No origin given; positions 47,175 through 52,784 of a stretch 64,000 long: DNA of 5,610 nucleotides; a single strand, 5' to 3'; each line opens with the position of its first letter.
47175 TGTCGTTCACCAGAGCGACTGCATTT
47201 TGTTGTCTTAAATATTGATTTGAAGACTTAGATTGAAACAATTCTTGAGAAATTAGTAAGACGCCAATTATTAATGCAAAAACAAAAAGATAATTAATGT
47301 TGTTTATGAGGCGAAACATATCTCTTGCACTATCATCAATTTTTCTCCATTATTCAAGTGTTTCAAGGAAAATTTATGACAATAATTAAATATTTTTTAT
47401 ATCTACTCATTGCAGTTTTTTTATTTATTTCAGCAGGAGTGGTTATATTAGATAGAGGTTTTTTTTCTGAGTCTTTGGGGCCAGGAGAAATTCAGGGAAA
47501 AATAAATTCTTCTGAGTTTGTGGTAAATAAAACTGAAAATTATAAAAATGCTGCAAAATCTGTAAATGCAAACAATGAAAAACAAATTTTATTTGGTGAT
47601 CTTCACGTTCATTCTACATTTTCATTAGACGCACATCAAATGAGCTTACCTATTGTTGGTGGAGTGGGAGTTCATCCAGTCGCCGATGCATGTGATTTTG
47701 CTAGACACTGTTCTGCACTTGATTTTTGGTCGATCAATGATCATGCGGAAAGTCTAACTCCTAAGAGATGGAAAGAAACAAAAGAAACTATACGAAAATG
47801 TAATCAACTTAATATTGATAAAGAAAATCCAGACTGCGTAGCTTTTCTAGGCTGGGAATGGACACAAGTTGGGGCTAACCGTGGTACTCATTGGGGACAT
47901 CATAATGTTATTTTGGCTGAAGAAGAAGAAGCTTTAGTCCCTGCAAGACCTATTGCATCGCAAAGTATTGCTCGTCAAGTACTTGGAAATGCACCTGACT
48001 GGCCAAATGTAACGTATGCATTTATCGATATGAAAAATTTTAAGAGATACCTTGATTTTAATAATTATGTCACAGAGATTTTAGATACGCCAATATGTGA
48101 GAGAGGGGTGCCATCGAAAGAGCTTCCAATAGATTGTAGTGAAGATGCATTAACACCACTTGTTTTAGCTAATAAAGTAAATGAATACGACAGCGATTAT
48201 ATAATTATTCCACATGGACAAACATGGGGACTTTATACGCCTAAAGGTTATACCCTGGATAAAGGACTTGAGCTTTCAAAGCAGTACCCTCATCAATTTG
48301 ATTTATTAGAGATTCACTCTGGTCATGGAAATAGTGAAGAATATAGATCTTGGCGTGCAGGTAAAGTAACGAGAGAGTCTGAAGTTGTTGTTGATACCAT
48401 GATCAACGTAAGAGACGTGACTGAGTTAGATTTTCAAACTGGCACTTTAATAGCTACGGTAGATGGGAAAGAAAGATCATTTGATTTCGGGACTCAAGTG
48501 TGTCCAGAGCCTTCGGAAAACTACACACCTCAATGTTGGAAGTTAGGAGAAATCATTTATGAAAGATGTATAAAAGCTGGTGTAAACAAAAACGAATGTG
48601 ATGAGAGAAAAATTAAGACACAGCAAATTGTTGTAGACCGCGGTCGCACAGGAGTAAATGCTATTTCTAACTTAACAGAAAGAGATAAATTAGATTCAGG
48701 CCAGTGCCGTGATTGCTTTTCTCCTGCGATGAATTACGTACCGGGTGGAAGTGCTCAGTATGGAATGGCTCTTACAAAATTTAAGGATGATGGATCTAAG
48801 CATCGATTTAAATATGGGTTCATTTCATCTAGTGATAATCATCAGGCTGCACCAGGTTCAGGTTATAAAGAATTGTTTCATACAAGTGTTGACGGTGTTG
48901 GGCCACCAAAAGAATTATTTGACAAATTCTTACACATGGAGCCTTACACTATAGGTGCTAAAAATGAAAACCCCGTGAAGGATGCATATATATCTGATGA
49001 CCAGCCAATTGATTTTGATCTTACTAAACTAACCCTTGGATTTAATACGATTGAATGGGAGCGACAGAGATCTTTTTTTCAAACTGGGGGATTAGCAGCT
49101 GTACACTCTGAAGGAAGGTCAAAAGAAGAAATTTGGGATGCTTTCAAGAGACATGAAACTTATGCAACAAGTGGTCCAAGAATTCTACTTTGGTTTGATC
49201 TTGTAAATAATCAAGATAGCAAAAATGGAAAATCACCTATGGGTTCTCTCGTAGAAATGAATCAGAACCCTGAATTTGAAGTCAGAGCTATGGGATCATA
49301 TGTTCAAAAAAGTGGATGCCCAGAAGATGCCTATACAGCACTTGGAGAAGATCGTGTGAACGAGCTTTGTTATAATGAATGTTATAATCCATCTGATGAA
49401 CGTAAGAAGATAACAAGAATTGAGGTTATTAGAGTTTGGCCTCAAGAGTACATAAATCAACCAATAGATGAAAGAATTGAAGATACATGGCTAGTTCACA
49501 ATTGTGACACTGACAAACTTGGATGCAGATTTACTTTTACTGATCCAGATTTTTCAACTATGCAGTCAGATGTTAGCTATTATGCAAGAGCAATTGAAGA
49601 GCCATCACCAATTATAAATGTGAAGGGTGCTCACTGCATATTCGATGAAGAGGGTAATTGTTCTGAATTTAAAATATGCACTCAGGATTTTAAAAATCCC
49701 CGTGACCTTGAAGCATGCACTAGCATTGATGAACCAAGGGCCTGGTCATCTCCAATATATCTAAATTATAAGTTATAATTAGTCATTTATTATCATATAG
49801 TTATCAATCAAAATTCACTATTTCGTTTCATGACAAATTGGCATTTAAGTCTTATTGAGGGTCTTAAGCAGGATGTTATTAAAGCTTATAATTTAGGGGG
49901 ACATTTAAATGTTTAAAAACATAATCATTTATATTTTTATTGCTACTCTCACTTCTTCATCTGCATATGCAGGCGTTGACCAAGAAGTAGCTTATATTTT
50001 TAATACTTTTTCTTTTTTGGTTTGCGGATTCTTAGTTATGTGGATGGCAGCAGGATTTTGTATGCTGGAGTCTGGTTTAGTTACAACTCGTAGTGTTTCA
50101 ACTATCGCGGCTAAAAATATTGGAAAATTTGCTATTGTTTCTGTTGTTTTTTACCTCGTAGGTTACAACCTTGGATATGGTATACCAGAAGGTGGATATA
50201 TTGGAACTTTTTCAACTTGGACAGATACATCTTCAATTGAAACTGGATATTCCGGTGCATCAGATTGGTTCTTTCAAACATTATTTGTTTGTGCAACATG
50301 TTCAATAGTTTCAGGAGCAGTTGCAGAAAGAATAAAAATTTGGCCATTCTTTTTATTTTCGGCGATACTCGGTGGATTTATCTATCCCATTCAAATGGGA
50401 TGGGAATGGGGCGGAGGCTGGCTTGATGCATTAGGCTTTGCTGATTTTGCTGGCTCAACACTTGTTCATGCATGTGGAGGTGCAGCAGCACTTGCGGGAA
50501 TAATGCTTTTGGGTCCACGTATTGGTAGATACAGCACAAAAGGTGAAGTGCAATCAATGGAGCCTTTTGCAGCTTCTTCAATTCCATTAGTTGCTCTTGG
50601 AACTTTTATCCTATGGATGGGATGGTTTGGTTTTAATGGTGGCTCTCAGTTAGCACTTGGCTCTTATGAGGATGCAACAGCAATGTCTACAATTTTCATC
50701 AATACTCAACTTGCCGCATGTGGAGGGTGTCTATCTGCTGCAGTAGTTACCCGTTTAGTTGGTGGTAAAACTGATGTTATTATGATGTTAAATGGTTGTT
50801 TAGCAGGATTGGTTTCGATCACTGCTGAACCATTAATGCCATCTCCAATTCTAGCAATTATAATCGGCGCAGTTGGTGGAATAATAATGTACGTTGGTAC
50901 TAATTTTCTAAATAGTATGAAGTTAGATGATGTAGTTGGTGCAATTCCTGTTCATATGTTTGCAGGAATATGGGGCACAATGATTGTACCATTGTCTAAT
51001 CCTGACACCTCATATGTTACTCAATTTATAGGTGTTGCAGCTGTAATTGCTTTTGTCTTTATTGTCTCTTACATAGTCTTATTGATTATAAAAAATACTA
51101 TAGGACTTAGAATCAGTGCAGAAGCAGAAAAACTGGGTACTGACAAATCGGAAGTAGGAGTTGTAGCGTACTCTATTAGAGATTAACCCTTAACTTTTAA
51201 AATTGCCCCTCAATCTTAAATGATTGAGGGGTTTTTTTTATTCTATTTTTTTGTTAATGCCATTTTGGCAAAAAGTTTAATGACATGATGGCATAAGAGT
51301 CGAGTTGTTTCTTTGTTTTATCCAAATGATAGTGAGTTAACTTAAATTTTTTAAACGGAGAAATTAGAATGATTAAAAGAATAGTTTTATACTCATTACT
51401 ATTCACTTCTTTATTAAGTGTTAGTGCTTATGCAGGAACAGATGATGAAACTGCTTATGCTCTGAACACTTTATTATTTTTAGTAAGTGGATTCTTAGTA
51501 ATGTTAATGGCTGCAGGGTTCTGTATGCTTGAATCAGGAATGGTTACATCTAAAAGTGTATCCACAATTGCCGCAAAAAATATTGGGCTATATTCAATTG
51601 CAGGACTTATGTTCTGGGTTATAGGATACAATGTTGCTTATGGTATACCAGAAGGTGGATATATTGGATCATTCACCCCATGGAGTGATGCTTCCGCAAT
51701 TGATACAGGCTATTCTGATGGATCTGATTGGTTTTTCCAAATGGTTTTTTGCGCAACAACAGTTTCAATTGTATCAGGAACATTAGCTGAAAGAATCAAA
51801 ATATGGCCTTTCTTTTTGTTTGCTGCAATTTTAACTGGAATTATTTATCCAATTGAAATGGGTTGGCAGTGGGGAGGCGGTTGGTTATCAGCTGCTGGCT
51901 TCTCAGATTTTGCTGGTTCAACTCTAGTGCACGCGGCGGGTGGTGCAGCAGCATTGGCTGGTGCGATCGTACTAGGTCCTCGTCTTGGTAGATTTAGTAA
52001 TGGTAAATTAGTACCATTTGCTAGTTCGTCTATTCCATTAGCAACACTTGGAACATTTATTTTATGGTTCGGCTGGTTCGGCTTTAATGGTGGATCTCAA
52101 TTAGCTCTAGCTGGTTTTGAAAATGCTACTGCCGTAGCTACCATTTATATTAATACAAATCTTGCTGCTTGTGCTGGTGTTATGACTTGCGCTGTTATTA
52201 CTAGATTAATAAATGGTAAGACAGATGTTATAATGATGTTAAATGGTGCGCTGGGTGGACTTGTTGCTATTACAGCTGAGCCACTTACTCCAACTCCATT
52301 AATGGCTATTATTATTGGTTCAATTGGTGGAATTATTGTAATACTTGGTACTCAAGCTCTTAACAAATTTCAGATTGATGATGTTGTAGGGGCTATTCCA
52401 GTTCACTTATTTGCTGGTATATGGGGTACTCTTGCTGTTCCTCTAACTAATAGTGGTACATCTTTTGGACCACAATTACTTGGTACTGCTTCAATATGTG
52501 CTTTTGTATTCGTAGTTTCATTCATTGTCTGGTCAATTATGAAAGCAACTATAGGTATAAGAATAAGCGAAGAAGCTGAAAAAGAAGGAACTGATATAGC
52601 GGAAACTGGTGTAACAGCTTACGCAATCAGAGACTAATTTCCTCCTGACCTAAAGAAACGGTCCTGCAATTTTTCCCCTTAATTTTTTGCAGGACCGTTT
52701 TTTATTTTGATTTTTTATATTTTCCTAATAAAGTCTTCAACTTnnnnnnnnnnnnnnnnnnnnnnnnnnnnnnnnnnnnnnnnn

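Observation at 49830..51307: Tandem ammonium-transporter paralogs, each preceded by the same ATGNCA-N3-TGGCAW-containing motif, with no glnK partner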

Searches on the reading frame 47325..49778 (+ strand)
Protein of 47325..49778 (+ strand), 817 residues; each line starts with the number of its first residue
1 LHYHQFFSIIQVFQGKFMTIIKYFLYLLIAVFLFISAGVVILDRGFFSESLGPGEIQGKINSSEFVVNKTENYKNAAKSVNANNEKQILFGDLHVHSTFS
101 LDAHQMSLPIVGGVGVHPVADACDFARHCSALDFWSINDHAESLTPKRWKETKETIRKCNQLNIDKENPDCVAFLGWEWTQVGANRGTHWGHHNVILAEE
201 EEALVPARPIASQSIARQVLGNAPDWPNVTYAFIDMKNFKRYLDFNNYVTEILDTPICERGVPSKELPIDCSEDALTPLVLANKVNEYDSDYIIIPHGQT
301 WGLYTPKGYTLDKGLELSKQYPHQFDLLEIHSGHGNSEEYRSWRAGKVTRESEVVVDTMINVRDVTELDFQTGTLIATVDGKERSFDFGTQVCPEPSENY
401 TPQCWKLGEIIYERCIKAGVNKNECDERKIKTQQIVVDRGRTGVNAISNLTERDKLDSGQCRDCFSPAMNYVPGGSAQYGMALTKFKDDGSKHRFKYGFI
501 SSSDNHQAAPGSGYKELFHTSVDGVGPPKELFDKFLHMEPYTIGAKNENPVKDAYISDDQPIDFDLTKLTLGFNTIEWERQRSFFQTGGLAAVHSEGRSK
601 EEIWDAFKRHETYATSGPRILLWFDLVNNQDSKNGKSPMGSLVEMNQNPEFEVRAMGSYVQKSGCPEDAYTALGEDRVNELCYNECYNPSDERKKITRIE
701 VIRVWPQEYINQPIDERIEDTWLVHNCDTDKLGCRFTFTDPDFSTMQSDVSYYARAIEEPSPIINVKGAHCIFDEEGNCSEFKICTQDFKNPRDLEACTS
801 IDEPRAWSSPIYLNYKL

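Call 9: search_protein_families(library=pfam, proteins=[window:47325-49778:+])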
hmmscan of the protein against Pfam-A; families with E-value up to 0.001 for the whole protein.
window:47325-49778:+ (817 aa): 1 family
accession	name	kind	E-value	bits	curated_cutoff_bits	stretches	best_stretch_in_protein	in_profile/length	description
PF12228.14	DUF3604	-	8.1e-23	81.1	20.4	1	490-624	317-414/591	Protein of unknown function (DUF3604)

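Call 58: search_protein_families(library=ncbifam, proteins=[window:47325-49778:+], max_evalue=0.00001)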
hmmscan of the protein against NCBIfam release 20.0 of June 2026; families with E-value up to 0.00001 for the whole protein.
window:47325-49778:+ (817 aa): 0 families

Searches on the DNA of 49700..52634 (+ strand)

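Call 44: search_rna_families(source=window, start=49700, end=51400, threshold=evalue, max_evalue=5)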
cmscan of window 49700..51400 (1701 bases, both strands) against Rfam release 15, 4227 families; matches with E-value up to 5: 10.
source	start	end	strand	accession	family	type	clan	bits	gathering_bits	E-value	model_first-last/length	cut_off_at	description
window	51148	51238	+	RF01456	VrrA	Gene; antisense;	-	23.2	50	0.36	1-140/140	no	Vibrio regulatory RNA of OmpA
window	51196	51285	-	RF02414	rli60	Gene; sRNA;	-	23.1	60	3.4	1-191/191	no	Listeria sRNA rli60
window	51164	51246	+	RF00519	suhB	Gene; sRNA;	CL00108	22.5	41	0.073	1-77/77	no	Makes More Granules Regulator RNA (mmgR)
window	51192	51283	-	RF02075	STnc230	Gene; sRNA;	-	21.5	50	3.6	1-83/83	no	Enterobacterial sRNA STnc230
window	51129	51239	+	RF00515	PyrR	Cis-reg;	-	21.5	54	4.1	1-115/115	no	PyrR binding site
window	51174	51248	+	RF02555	hveRNA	Gene; rRNA;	-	20.2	90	2.8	1-124/124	no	mt-5S-like H. vermiformis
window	51174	51239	+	RF02399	NsiR1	Gene; sRNA;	-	19.9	39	0.55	1-60/60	no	Nitrogen stress-induced RNA 1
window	51176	51237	+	RF02589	Spy779816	Gene; sRNA;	-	19.9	67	3.5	1-88/88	no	S. pyogenes small RNA 779816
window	51002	51067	-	RF01420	snoR113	Gene; snRNA; snoRNA; CD-box;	-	16.2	47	3.6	1-103/103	no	Small nucleolar RNA snoR113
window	51232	51298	+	RF01493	rli37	Gene; sRNA;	-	15.6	90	3.4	1-247/247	no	Listeria sRNA rli37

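Call 45: search_rna_families(source=L090, start=3600, end=4020, threshold=gathering)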
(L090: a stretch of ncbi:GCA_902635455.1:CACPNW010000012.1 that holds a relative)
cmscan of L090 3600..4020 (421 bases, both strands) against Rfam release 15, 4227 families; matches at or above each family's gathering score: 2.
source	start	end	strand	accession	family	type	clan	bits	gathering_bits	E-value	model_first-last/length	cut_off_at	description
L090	3793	3851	+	RF01739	Glutamine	Cis-reg; riboswitch;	-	59.8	35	7.2e-13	1-53/53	no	Glutamine riboswitch aptamer (glnA leader)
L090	3864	3918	+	RF01739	Glutamine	Cis-reg; riboswitch;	-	59.3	35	9.8e-13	1-53/53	no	Glutamine riboswitch aptamer (glnA leader)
